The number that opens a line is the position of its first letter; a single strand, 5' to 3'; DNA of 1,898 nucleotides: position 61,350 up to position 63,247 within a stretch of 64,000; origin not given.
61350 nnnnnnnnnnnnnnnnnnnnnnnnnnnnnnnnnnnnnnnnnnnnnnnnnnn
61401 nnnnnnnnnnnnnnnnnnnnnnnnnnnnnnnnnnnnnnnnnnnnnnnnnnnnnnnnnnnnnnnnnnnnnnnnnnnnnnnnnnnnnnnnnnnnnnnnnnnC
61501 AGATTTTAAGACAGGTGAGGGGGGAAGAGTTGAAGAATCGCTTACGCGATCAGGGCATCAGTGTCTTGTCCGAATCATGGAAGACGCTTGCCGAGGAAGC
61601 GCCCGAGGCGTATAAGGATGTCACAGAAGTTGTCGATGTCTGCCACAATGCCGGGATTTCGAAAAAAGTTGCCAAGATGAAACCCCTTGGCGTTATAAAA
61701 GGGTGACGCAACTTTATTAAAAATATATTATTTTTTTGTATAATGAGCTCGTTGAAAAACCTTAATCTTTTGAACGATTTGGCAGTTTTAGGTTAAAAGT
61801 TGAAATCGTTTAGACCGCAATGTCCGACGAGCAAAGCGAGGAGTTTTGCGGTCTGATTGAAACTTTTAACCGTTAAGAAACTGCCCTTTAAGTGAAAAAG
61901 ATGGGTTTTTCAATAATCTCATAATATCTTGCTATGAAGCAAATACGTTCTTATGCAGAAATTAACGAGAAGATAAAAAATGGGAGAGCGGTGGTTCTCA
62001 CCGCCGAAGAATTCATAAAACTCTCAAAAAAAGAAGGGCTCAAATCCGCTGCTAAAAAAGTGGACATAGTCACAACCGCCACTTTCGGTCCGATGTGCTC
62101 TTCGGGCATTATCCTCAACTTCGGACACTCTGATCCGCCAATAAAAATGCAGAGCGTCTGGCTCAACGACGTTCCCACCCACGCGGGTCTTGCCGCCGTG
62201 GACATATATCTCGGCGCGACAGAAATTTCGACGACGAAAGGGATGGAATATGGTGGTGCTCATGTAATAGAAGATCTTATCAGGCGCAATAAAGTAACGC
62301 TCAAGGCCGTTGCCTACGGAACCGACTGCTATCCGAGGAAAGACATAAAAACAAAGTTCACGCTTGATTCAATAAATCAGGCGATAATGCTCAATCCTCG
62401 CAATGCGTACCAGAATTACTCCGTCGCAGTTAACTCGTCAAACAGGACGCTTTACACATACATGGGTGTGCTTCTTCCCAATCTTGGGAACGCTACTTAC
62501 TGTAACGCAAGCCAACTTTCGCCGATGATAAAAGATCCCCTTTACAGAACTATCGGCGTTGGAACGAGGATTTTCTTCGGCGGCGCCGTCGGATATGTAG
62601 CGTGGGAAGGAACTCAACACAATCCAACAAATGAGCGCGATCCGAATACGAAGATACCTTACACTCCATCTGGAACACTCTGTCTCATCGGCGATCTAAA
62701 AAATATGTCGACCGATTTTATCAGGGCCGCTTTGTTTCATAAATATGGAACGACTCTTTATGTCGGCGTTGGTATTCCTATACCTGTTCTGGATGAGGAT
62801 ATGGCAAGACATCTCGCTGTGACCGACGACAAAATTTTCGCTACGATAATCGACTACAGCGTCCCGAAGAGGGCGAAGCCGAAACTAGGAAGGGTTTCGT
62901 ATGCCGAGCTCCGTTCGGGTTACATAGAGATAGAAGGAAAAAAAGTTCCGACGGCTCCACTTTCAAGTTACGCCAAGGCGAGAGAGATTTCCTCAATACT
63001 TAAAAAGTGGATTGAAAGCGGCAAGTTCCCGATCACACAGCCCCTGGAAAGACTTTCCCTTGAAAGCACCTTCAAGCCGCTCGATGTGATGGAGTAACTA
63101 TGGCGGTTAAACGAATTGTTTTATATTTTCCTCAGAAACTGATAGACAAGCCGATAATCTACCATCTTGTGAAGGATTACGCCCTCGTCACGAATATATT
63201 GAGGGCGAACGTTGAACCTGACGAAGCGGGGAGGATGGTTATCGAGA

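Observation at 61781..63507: Methanogen-type sulfide-dependent homocysteine synthesis pair (COG1900 + NIL-ferredoxin) preceded by a ~105-nt extended stem-loop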

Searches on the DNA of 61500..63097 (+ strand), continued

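Call 67: search_with_rna_model(model_id=R1, sources=[L081, L082, L083, L084, L085, L086, L087, L088, L089, L090, L091, L092, L093, L094, L095, L096, L097, L098, L099, L100, L101, L102, L103, L104, L105, L106, L107, L108, L109, L110, L111, L112, L113, L114, L115, L116, L117, L118, L119, L120, L121, L122, L123, L124, L125, L126, L127, L128, L129, L130, L131, L132, L133, L134, L135, L136, L137, L138, L139, L140, L141, L142, L143, L144, L145, L146, L147, L148, L149, L150, L151, L152, L153, L154, L155, L156, L157, L158, L159, L160], max_evalue=10)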
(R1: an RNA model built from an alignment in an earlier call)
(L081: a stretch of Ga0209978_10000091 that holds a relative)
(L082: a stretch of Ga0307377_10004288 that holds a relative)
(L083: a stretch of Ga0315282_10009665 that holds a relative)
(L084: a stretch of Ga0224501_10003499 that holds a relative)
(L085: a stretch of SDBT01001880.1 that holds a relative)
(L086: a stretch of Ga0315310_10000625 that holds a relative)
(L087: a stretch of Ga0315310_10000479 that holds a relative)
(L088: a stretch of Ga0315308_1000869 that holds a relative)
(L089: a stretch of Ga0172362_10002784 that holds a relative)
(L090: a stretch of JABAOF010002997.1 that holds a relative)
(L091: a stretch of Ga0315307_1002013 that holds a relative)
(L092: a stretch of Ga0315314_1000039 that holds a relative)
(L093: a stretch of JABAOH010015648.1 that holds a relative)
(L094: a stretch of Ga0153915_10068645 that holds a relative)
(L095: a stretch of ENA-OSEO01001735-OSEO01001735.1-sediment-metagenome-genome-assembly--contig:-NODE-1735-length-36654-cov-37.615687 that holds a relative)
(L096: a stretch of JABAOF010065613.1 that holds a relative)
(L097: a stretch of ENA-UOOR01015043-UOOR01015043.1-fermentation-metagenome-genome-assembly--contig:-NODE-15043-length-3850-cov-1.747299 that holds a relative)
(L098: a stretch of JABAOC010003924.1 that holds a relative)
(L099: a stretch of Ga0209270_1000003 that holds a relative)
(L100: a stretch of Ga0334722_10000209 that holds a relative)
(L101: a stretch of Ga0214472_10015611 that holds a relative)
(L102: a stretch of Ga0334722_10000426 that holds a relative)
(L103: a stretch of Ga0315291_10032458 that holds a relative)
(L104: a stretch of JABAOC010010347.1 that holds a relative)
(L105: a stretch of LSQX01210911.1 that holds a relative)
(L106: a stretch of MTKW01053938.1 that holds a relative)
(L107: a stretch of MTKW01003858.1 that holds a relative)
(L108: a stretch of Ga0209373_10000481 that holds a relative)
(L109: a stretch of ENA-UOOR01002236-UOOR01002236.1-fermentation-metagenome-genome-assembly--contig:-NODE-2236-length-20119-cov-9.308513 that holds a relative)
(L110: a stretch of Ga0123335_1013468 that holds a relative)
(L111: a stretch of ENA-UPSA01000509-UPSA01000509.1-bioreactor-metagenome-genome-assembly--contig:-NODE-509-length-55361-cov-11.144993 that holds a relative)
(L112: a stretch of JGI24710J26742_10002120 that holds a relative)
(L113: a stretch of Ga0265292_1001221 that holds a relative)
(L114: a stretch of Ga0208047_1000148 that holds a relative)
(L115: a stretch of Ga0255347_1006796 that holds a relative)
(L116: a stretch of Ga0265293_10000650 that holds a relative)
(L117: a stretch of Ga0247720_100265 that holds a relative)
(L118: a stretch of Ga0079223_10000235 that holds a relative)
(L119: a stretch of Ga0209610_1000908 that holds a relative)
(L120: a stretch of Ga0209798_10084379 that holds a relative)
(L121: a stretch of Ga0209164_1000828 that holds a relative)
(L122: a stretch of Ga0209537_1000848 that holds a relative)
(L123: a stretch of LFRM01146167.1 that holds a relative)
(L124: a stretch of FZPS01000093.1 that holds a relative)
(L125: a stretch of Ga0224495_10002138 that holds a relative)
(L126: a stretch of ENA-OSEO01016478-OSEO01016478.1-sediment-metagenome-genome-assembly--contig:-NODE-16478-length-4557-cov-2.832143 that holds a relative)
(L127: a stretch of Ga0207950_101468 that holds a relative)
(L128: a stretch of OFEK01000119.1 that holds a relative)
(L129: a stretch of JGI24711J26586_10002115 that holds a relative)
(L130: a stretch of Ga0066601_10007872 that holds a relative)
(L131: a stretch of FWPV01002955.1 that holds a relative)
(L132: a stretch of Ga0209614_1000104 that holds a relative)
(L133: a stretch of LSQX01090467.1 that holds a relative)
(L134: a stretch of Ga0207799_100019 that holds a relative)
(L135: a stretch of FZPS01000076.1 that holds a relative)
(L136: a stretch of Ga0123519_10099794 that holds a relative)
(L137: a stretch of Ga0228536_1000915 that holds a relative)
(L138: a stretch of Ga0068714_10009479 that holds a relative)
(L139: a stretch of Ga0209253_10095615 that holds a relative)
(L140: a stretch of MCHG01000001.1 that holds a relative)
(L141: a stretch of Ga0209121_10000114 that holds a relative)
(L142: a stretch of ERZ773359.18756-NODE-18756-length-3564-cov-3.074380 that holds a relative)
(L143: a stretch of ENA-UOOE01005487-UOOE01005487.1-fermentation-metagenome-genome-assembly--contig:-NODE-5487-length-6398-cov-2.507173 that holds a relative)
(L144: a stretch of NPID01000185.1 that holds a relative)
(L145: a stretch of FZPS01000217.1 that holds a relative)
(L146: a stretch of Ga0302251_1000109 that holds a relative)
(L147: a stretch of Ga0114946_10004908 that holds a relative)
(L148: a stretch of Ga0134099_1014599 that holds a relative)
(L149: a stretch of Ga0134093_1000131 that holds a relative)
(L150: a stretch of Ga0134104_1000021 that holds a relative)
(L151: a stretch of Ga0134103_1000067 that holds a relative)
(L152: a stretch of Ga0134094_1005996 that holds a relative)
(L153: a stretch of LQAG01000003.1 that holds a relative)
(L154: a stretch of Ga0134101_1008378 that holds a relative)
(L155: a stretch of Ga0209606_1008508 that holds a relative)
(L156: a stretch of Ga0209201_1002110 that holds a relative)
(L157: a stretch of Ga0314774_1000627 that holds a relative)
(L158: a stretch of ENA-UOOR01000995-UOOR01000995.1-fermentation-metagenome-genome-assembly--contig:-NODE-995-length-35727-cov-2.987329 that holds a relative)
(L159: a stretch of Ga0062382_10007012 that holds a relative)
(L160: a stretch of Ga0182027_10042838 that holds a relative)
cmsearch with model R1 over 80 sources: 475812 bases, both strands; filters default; matches with E-value up to 10: 3.
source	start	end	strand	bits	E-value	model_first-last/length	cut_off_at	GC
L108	2788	2861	-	18.6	0.13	1-185/185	no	0.28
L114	576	632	-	14.2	1.7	1-185/185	no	0.25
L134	4602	4699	+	11.7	7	1-185/185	no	0.29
